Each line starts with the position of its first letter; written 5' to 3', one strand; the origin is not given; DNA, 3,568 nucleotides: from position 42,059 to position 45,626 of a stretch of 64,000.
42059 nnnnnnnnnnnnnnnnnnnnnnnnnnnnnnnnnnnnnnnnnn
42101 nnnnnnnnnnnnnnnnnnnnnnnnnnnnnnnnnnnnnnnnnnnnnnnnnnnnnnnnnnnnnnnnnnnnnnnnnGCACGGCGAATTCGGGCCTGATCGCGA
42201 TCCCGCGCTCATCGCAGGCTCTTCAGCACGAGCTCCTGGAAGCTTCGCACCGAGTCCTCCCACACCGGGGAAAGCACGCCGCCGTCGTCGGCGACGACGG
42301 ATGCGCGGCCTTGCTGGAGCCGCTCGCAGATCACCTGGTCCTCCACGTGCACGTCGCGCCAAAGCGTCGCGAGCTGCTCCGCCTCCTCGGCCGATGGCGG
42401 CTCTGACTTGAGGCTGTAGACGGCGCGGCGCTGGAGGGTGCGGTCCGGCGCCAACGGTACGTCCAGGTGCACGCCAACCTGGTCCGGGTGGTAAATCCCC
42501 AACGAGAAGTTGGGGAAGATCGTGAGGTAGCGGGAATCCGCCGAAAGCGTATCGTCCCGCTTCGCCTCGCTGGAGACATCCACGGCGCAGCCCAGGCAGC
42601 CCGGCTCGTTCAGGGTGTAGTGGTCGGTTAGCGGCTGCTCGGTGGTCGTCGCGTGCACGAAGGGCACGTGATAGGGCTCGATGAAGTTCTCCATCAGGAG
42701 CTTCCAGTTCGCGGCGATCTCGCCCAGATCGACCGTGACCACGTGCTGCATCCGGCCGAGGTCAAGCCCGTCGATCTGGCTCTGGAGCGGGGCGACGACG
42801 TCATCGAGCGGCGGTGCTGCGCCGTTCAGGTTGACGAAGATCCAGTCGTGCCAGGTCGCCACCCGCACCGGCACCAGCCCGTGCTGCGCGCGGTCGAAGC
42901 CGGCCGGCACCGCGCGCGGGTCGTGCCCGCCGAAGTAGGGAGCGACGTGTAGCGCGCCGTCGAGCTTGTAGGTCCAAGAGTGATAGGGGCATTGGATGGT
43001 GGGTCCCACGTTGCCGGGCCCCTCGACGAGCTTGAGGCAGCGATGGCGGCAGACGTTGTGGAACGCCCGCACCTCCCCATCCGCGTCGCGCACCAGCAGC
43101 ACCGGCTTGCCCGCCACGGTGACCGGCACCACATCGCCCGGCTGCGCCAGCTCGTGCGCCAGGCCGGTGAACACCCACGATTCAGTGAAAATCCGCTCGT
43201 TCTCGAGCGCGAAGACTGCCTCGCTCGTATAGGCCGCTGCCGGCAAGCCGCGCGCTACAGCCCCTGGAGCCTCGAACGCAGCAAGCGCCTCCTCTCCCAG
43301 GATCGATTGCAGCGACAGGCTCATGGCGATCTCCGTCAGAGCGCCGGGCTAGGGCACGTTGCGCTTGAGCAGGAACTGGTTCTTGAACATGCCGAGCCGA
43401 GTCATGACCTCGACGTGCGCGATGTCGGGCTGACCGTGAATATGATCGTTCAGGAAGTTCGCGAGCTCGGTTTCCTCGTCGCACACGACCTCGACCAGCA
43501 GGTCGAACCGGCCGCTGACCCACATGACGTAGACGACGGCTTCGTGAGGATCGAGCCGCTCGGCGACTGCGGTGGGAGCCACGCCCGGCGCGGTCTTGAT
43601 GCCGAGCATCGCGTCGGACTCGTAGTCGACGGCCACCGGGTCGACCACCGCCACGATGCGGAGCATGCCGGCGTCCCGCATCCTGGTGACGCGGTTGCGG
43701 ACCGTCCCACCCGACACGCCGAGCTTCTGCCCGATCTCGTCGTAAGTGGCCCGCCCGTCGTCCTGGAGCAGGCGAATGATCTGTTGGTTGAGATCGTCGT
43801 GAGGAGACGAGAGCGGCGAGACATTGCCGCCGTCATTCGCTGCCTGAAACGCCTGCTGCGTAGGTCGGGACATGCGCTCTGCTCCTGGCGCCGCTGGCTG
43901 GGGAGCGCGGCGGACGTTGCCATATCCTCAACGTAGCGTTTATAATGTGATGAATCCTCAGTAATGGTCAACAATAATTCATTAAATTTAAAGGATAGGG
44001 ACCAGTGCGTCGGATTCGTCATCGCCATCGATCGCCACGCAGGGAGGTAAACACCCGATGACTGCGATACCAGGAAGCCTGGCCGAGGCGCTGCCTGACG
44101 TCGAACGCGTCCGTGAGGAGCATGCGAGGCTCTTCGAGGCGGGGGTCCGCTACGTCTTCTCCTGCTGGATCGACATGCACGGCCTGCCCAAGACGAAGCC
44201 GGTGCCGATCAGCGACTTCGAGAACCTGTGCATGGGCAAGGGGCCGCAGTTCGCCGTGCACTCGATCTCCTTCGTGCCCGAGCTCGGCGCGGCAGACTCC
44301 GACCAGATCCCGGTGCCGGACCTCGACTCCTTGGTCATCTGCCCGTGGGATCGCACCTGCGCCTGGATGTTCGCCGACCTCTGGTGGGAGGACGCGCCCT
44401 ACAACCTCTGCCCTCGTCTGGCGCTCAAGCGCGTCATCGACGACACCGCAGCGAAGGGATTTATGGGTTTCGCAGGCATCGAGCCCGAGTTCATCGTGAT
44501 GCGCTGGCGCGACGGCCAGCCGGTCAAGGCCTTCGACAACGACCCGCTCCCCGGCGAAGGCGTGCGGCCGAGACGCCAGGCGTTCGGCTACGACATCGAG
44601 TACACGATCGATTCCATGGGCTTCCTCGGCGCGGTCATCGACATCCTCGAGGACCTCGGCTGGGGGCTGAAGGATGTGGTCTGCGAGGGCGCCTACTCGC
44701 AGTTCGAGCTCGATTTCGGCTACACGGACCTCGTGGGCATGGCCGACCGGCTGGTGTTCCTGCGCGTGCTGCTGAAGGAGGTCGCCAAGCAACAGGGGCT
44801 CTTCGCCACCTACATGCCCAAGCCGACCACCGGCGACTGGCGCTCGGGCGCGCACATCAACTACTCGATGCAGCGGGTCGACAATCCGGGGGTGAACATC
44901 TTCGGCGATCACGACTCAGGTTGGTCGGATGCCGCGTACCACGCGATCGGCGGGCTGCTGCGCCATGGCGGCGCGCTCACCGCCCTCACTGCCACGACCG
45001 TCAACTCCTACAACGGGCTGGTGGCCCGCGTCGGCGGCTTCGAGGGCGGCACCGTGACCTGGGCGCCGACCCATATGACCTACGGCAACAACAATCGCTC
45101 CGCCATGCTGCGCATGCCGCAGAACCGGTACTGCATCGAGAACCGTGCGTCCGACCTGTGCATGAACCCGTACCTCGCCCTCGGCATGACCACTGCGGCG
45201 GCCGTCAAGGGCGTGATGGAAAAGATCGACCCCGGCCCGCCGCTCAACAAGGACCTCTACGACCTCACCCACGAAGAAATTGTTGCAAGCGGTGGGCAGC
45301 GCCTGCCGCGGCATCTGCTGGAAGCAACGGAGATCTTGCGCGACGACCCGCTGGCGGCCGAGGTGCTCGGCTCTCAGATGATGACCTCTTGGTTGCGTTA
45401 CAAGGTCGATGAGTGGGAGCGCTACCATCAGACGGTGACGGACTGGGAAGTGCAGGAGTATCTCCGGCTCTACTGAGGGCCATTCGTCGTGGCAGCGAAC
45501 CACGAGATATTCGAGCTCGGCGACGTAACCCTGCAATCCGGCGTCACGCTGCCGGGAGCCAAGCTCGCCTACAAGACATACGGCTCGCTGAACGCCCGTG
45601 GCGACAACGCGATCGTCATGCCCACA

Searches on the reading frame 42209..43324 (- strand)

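Call 76: search_protein_families(library=pfam, proteins=[window:42209-43324:-], max_evalue=0.001)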
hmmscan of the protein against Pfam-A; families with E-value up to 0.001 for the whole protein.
window:42209-43324:- (371 aa): 2 families
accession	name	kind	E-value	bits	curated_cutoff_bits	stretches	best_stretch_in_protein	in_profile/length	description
PF00848.25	Ring_hydroxyl_A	-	3.1e-26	93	24.9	1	202-367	13-203/208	Ring hydroxylating alpha subunit (catalytic domain)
PF00355.32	Rieske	-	1.5e-19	70.1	20.3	1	49-130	1-80/88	Rieske [2Fe-2S] domain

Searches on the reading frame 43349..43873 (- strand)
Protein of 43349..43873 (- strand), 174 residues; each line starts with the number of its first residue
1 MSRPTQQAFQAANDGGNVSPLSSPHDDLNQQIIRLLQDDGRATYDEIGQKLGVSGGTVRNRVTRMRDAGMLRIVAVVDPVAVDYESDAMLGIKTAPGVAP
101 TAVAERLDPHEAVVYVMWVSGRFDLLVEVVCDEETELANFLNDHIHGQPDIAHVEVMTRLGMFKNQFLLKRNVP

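Call 76: search_protein_families(library=pfam, proteins=[window:43349-43873:-], max_evalue=0.001)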
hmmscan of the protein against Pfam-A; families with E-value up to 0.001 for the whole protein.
window:43349-43873:- (174 aa): 12 families
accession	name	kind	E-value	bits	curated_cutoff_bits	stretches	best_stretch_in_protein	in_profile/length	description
PF13404.12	HTH_AsnC-type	-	3.9e-15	55.8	27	1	26-66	2-42/42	AsnC-type helix-turn-helix domain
PF13412.12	HTH_24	-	3.3e-12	46.2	21.9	1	26-71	2-47/48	Winged helix-turn-helix DNA-binding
PF01037.27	AsnC_trans_reg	-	3.9e-09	36.7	25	1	91-158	2-69/73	Lrp/AsnC ligand binding domain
PF22482.2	AsnC_trans_reg_3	-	1.9e-07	31.5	24.4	1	102-165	26-88/95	PF0864 C-terminal dimeric alpha+beta barrel domain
PF08279.18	HTH_11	-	4.6e-07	30.1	25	1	30-76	3-49/55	HTH domain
PF04545.22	Sigma70_r4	-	4.8e-06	26.4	24.1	1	29-64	9-43/50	Sigma-70, region 4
PF12840.13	HTH_20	-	2e-05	24.9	27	1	31-73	8-50/51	Helix-turn-helix domain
PF13384.12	HTH_23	-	7.1e-05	22.9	24.6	1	30-67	8-43/50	Homeodomain-like domain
PF12802.13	MarR_2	-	0.00036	21.1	27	0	32-74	10-53/61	MarR family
PF08220.18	HTH_DeoR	-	0.00046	20.3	21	1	30-70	3-43/57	DeoR-like helix-turn-helix domain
PF22451.2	NirdL-like_HTH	-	0.00054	19.9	27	0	44-72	19-47/47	Siroheme decarboxylase NirDL-like HTH domain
PF08281.18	Sigma70_r4_2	-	0.00068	19.7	25.7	0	43-66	28-51/54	Sigma-70, region 4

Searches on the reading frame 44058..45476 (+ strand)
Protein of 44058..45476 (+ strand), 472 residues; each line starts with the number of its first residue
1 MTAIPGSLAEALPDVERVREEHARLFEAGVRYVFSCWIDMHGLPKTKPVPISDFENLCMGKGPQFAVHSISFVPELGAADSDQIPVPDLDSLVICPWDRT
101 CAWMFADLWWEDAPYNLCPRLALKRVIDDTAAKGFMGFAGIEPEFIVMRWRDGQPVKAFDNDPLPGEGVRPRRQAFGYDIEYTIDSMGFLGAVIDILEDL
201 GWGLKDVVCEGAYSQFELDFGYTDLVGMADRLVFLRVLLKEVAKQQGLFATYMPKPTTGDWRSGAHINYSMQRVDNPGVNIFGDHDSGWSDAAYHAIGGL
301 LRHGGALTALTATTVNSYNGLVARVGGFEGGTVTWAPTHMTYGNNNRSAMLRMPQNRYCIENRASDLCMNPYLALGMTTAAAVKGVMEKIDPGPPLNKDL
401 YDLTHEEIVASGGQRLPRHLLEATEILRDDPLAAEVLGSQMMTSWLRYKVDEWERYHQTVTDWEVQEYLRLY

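Call 76: search_protein_families(library=pfam, proteins=[window:44058-45476:+], max_evalue=0.001)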
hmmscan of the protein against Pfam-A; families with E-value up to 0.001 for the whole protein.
window:44058-45476:+ (472 aa): 1 family
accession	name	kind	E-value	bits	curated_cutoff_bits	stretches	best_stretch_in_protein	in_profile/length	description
PF00120.29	Gln-synt_C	-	2.6e-79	267.2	24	1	117-468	2-344/344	Glutamine synthetase, catalytic domain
